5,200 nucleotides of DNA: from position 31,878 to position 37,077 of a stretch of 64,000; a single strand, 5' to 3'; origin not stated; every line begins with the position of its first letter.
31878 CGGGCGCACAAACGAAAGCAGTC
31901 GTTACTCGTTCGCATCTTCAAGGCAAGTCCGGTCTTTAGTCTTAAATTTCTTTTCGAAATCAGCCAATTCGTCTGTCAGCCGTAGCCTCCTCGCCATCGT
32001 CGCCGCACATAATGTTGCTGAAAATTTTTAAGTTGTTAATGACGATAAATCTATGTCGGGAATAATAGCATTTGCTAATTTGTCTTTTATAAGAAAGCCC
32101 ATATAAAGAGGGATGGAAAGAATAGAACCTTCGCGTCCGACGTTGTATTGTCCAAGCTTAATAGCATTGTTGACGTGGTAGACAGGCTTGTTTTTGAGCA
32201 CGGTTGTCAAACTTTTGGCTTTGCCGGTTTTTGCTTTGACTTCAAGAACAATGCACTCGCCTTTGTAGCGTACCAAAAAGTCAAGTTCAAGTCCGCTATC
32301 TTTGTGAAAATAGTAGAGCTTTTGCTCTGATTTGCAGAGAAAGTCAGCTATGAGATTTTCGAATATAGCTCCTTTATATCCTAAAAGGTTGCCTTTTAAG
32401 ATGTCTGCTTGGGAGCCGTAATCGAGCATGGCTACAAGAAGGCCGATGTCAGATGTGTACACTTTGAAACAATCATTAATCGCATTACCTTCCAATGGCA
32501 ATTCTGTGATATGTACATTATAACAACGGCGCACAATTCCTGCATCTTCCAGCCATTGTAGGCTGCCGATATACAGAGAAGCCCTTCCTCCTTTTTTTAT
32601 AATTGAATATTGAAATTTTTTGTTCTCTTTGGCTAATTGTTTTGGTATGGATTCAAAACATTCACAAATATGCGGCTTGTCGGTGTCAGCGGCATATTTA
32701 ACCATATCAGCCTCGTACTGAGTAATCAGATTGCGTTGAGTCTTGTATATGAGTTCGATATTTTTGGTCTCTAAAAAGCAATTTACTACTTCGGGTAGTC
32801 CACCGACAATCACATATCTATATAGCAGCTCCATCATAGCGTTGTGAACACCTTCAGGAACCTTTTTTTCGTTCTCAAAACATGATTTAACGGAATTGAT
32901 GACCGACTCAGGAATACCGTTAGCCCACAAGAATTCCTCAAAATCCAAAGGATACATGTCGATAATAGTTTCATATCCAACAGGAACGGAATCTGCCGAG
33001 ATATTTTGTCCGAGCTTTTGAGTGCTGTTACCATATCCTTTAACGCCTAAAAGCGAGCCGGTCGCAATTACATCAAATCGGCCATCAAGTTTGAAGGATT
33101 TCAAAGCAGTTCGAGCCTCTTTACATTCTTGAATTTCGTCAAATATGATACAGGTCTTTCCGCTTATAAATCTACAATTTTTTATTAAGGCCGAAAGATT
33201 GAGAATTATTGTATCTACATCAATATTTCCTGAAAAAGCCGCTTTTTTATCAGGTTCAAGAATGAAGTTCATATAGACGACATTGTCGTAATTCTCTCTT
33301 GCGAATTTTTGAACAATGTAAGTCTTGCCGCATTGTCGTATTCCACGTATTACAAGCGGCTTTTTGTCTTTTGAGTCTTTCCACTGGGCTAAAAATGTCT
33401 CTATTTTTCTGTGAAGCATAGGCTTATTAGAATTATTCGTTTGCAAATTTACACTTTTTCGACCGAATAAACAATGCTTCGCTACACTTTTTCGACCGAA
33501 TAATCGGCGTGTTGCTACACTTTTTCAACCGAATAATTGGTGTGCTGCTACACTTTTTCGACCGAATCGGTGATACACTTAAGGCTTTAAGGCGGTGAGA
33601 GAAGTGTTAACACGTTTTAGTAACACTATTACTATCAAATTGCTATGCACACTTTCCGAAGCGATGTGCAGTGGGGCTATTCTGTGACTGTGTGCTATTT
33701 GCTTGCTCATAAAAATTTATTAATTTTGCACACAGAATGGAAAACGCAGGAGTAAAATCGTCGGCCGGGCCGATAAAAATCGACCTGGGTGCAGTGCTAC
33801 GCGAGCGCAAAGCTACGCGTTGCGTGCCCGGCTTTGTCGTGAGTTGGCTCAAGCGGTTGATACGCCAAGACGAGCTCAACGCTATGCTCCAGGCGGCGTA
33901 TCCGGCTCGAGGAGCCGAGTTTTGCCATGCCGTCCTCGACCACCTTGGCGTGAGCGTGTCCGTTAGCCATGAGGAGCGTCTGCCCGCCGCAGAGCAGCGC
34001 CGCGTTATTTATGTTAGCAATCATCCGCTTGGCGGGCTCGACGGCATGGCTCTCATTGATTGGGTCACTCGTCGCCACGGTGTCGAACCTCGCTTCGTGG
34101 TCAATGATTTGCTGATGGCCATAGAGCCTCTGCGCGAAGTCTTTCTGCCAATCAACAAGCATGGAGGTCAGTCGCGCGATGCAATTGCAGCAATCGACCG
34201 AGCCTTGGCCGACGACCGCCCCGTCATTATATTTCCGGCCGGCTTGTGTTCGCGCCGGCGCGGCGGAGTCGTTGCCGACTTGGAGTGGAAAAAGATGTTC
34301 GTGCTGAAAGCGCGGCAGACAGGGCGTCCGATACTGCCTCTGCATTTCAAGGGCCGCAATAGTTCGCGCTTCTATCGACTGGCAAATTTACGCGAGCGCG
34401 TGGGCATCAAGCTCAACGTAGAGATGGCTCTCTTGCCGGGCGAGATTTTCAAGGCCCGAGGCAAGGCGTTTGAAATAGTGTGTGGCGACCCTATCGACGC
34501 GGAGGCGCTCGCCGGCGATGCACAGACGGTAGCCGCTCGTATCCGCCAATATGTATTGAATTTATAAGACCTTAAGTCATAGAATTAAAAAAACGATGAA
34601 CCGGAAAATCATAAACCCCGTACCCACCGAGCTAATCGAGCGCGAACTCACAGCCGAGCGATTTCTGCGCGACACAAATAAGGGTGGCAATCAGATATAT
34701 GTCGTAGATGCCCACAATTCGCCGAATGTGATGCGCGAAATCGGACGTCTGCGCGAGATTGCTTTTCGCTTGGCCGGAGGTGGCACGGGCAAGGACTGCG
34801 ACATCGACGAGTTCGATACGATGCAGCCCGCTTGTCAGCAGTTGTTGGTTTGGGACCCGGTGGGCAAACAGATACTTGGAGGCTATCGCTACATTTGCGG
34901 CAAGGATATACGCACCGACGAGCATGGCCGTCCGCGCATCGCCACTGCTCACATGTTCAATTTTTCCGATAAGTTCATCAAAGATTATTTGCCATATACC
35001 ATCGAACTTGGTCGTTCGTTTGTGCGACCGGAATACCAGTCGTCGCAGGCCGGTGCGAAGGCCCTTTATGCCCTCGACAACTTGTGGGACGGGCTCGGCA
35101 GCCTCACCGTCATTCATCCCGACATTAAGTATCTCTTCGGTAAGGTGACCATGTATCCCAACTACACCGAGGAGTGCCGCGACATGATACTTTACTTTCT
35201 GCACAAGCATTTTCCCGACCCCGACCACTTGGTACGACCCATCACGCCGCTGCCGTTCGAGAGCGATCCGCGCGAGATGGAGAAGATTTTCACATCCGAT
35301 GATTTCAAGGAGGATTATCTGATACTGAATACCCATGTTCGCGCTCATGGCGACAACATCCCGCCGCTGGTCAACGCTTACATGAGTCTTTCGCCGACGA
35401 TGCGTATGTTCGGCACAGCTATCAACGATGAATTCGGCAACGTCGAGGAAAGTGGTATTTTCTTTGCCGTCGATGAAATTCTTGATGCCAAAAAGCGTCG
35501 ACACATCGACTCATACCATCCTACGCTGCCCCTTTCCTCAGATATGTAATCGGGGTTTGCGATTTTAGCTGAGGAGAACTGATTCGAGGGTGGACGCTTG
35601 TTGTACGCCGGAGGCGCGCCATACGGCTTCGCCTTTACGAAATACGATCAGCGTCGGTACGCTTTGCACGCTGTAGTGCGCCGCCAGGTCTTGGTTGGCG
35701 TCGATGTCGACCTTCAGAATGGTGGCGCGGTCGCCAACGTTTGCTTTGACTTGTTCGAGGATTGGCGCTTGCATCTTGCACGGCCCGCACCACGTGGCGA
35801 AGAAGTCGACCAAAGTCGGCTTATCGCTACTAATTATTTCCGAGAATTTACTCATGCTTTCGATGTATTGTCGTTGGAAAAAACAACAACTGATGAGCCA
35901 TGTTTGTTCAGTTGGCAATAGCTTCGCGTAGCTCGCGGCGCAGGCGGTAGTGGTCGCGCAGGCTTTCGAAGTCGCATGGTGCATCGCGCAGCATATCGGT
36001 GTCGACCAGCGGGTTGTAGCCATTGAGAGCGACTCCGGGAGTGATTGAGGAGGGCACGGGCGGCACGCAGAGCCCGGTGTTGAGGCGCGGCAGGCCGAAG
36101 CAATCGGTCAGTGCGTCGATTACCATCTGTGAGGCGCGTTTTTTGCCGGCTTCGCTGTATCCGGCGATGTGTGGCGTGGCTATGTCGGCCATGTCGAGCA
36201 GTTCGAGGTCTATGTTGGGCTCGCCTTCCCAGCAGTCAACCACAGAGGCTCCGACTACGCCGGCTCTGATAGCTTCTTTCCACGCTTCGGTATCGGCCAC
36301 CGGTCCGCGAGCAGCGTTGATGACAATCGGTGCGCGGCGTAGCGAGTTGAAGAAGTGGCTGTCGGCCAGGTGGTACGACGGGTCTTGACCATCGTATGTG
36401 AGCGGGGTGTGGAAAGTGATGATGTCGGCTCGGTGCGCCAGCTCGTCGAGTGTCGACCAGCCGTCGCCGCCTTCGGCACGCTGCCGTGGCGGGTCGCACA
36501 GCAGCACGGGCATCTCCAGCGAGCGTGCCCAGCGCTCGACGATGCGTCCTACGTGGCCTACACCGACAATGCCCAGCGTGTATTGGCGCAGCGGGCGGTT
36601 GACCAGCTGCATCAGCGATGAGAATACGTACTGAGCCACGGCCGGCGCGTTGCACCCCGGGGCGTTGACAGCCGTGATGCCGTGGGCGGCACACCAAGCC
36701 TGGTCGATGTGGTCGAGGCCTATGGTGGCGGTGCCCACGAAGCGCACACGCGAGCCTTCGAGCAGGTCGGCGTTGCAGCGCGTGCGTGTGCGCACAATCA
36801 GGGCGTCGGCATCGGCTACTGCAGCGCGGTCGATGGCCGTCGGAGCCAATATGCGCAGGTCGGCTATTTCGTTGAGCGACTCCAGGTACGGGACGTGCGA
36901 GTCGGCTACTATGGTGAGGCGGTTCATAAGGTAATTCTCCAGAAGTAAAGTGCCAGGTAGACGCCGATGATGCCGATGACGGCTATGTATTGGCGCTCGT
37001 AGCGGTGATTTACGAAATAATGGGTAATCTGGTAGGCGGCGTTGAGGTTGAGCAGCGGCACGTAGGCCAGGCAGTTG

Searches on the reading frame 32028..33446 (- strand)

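Call 6: search_protein_families(library=pfam, proteins=[window:32028-33446:-])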
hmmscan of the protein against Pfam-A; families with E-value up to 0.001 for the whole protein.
window:32028-33446:- (472 aa): 3 families
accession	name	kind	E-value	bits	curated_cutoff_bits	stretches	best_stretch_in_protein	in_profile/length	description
PF13635.12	DUF4143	-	1e-28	100.5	28.1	1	245-405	1-159/160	Domain of unknown function (DUF4143)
PF13173.12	AAA_14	-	8.9e-24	84.4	27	1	28-173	2-129/129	AAA domain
PF24883.2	NPHP3_N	-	0.00053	20.7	24.8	0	20-49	13-43/164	Nephrocystin 3, N-terminal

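Call 7: search_protein_families(library=ncbifam, proteins=[window:32028-33446:-])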
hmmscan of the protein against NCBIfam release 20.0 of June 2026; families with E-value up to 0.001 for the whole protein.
window:32028-33446:- (472 aa): 0 families

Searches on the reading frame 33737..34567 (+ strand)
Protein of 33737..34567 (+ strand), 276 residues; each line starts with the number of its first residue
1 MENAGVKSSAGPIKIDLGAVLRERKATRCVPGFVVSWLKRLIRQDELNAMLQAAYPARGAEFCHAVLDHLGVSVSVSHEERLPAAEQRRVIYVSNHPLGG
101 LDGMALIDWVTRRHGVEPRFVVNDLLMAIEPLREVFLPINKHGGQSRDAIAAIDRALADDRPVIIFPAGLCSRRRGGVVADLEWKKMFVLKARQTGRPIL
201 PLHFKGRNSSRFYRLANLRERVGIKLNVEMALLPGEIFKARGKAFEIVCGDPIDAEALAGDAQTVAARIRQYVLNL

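Call 71: search_protein_families(library=ncbifam, proteins=[window:33737-34567:+], max_evalue=0.00001)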
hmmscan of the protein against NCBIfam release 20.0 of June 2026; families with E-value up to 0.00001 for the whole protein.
window:33737-34567:+ (276 aa): 2 families
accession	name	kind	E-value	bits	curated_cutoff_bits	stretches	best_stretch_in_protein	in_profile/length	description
NF053697.1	LyGlyAclTfGlsABct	equivalog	7.5e-92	307.3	260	1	15-275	2-266/267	lyso-glycine lipid O-acyltransferase GlsA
NF052615.1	orn_lipid_OlsF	equivalog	6.2e-50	170.3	620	1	29-273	21-262/570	bifunctional ornithine lipid synthase OlsF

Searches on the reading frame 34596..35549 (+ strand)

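Call 71: search_protein_families(library=ncbifam, proteins=[window:34596-35549:+], max_evalue=0.00001)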
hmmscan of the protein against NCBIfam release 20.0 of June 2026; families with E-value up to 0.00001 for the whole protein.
window:34596-35549:+ (317 aa): 2 families
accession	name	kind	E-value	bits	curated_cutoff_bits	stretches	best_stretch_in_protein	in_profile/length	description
NF053696.1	GlyAclTfGlsBBct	equivalog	1.7e-155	516.6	300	1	4-306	1-303/303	glycine N(alpha)-acyltransferase GlsB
NF052615.1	orn_lipid_OlsF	equivalog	4.9e-58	197.1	620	1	3-304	277-569/570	bifunctional ornithine lipid synthase OlsF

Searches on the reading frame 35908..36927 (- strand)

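Call 71: search_protein_families(library=ncbifam, proteins=[window:35908-36927:-], max_evalue=0.00001)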
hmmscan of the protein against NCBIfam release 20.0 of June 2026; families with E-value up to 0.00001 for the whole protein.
window:35908-36927:- (339 aa): 20 families
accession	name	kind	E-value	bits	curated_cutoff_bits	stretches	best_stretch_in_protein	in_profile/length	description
NF001309.0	PRK00257.1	equivalog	4.8e-112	374.7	434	1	5-334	2-354/379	4-phosphoerythronate dehydrogenase PdxB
NF011966.0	PRK15438.1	equivalog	1.2e-74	251.7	687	1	5-280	2-281/378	4-phosphoerythronate dehydrogenase PdxB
TIGR01327.1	PGDH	equivalog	2.3e-39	135.6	454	2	113-274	136-298/525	phosphoglycerate dehydrogenase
NF009714.1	PRK13243.1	equivalog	7e-28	97.9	455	1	112-273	147-309/332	glyoxylate reductase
NF008759.0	PRK11790.1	equivalog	7.4e-26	90.8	404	2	113-274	150-314/410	phosphoglycerate dehydrogenase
NF005069.0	PRK06487.1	equivalog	1.5e-24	86.6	448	1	114-274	150-304/320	2-hydroxyacid dehydrogenase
NF000492.1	vanH_gen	exception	8.8e-21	74.3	540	1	108-239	134-258/312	D-lactate dehydrogenase VanH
NF005750.0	PRK07574.1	equivalog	1.4e-20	73.7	329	1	113-277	190-357/386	NAD-dependent formate dehydrogenase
NF011938.0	PRK15409.1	equivalog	4e-20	72.1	492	1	116-275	146-307/324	glyoxylate/hydroxypyruvate reductase GhrB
NF005387.0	PRK06932.1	equivalog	2.2e-19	69.6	492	1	114-262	146-295/314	2-hydroxyacid dehydrogenase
NF000112.1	vanH-Amyco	exception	2.2e-18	66.6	625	1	109-239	164-287/348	VanH-AOV family D-lactate dehydrogenase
NF006263.0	PRK08410.1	equivalog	1.7e-17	63.8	389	1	115-272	145-302/311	D-2-hydroxyacid dehydrogenase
NF000128.1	vanH-Sc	exception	2.4e-17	63.1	650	1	109-239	155-278/337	D-lactate dehydrogenase VanH-Sc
NF000151.1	vanH-Ac1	exception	2.6e-17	63.2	750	1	110-239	172-294/351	D-lactate dehydrogenase VanH-Ac1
NF000371.1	vanH_Agroup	exception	1e-15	57.7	700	1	112-238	143-262/322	VanH-A/VanH-Pt family D-lactate dehydrogenase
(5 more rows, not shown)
